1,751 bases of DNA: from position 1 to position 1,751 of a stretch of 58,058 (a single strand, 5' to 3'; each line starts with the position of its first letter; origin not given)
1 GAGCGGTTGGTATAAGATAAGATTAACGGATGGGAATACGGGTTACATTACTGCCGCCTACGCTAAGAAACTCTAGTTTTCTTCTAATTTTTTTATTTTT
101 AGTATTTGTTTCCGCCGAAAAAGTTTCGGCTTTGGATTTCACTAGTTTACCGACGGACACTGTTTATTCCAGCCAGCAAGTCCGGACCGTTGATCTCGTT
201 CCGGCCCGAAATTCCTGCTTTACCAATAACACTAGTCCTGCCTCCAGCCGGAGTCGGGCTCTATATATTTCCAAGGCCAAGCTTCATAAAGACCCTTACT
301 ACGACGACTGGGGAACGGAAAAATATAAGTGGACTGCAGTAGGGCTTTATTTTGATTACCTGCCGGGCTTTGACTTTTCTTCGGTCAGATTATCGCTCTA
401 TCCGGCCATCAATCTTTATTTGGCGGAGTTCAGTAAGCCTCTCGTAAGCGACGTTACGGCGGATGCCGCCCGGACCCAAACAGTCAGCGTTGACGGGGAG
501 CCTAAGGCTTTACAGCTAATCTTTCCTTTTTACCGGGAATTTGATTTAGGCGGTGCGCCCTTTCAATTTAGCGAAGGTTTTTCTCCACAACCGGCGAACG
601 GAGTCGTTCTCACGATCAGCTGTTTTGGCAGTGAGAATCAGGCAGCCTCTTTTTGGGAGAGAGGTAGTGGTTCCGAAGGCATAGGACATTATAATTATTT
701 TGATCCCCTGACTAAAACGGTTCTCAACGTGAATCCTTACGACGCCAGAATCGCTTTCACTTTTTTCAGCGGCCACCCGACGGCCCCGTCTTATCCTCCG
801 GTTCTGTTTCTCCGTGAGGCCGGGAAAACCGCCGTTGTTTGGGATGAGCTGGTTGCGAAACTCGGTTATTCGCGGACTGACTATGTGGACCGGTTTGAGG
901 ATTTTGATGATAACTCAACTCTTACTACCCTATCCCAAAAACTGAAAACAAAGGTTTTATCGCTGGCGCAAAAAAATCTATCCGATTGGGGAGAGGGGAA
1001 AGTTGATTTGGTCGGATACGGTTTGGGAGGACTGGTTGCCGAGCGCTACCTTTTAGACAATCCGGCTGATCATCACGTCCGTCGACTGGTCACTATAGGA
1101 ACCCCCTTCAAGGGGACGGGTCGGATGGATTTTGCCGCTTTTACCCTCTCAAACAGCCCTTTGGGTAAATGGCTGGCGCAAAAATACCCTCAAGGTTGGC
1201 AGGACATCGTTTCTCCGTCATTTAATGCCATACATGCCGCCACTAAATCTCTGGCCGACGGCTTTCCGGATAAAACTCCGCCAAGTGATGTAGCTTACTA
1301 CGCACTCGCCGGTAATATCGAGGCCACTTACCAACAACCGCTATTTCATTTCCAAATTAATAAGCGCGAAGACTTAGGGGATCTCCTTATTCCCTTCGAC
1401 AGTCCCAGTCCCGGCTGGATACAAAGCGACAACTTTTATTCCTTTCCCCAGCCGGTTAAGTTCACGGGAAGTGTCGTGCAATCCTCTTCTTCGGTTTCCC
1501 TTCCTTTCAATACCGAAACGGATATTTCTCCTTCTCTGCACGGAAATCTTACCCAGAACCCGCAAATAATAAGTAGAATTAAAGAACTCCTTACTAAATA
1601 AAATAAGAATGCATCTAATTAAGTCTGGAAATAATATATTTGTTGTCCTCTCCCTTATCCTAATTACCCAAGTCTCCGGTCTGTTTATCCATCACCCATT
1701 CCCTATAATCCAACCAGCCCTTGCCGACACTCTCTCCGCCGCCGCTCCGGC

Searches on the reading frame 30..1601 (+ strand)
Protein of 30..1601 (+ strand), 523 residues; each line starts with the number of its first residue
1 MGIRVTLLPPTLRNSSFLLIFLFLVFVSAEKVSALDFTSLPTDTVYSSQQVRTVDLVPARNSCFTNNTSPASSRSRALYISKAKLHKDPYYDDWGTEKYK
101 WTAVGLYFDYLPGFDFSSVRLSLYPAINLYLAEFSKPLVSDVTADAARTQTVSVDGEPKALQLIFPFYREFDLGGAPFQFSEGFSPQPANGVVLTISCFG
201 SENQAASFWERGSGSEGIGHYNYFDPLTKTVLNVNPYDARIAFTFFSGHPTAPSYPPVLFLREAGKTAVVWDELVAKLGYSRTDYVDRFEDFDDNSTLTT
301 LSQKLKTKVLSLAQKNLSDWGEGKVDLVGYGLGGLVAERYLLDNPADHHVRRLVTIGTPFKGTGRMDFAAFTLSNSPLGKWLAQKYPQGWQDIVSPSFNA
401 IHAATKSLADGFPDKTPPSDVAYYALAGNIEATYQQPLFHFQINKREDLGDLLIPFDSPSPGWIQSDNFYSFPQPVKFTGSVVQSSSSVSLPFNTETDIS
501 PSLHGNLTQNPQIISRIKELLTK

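Call 105: search_protein_families(library=pfam, alignment_id=A7, max_evalue=0.00001)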
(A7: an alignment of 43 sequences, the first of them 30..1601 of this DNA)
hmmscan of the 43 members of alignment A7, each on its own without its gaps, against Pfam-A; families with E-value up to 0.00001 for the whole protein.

A. member 1, window:30-1601:+ (523 aa): 0 families

B. families by the number of members that match (of 43 scanned): 61 families (the first 25 are shown)
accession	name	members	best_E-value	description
PF00580.27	UvrD-helicase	2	4.4e-88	UvrD/REP helicase N-terminal domain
PF01458.23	SUFBD_core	2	8.3e-84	SUF system FeS cluster assembly, SufBD core domain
PF13361.12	UvrD_C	2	1.7e-68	UvrD-like helicase C-terminal domain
PF02388.22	FemAB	2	3.1e-32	FemAB family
PF13245.12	AAA_19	2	1e-22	AAA domain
PF13480.13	Acetyltransf_6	2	8.6e-15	Acetyltransferase (GNAT) domain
PF13538.12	UvrD_C_2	2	1.8e-12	UvrD-like helicase C-terminal domain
PF01443.25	Viral_helicase1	2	1.1e-09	Viral superfamily 1 RNA helicase core domain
PF00266.25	Aminotran_5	1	1.3e-156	Aminotransferase class-V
PF09334.17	tRNA-synt_1g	1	1.9e-95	tRNA synthetases class I (M)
PF02673.24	BacA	1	7e-75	Bacitracin resistance protein BacA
PF02646.22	RmuC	1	2.5e-53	RmuC family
PF02800.25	Gp_dh_C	1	4.1e-53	Glyceraldehyde 3-phosphate dehydrogenase, C-terminal domain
PF00398.26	RrnaAD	1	1e-50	Ribosomal RNA adenine dimethylase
PF14257.11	DUF4349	1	7.4e-40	Domain of unknown function (DUF4349)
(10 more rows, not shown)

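Call 106: search_protein_families(library=padloc, alignment_id=A7, max_evalue=0.00001)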
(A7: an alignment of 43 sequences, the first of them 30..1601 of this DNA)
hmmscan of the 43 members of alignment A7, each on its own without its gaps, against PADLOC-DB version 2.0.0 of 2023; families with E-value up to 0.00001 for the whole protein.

A. member 1, window:30-1601:+ (523 aa): 0 families

B. families by the number of members that match (of 43 scanned): 73 families (the first 25 are shown)
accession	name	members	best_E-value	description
PDLC04140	mad8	3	1.8e-24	mads_8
PDLC03802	RTasHel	2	2.5e-104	DRT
PDLC00132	GajB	2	1.2e-101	UrvD helicase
PDLC00114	GajB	2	3.6e-101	UrvD helicase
PDLC00117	GajB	2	3.4e-82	UrvD helicase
PDLC00127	GajB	2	3.1e-59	UrvD helicase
PDLC00103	GajB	2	3.6e-51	UrvD helicase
PDLC00121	GajB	2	9.9e-51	UrvD helicase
PDLC00130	GajB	2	1.4e-47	UrvD helicase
PDLC00123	GajB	2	5.1e-46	UrvD helicase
PDLC00107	GajB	2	7.6e-46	UrvD helicase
PDLC00119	GajB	2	4.7e-44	UrvD helicase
PDLC00129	GajB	2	1.3e-38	UrvD helicase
PDLC00110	GajB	2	4.9e-38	UrvD helicase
PDLC00122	GajB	2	3.3e-35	UrvD helicase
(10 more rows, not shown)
